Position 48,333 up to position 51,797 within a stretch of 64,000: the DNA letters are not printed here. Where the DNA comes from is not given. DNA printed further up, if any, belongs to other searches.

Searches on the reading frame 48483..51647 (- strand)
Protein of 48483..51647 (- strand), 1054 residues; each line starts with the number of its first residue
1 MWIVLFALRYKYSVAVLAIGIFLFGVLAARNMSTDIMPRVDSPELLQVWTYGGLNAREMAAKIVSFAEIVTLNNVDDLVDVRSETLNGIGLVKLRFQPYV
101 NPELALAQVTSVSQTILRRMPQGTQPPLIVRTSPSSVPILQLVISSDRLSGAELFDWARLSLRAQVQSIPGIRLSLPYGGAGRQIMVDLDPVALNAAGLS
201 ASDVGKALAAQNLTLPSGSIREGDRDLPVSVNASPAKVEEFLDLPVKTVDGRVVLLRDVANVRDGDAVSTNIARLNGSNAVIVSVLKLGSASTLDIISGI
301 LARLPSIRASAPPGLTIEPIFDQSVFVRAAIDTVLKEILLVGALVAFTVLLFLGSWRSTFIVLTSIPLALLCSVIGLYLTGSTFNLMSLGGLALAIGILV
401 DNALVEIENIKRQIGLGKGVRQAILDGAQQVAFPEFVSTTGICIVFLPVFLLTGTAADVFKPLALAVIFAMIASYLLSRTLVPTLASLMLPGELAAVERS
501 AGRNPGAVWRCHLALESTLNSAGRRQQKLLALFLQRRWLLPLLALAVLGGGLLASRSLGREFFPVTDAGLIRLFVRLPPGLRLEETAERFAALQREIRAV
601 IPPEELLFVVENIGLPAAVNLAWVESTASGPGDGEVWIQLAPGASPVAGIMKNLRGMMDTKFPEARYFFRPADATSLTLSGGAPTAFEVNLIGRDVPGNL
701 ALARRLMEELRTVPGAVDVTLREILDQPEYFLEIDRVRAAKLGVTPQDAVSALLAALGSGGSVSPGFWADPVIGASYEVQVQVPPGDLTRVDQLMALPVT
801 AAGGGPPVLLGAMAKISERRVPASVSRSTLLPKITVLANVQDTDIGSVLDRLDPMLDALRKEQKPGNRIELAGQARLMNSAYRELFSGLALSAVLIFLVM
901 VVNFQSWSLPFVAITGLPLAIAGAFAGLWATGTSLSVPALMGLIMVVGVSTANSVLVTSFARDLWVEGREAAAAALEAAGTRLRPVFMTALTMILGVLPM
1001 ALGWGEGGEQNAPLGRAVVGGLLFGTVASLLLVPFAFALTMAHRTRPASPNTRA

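Call 66: search_protein_families(library=pfam, proteins=[window:48483-51647:-], max_evalue=0.05)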
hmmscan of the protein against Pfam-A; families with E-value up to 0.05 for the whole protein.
window:48483-51647:- (1054 aa): 3 families
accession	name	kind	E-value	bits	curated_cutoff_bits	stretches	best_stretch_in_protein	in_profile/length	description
PF00873.25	ACR_tran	-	1e-199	666.2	28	1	5-1039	3-1019/1021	AcrB/AcrD/AcrF family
PF03176.21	MMPL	-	4.3e-10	39.5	20.5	2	851-1044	106-305/333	MMPL family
PF02355.23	SecD_SecF_C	-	5.4e-06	26.4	20.5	1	880-1032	28-178/189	Protein export membrane protein SecD/SecF, C-terminal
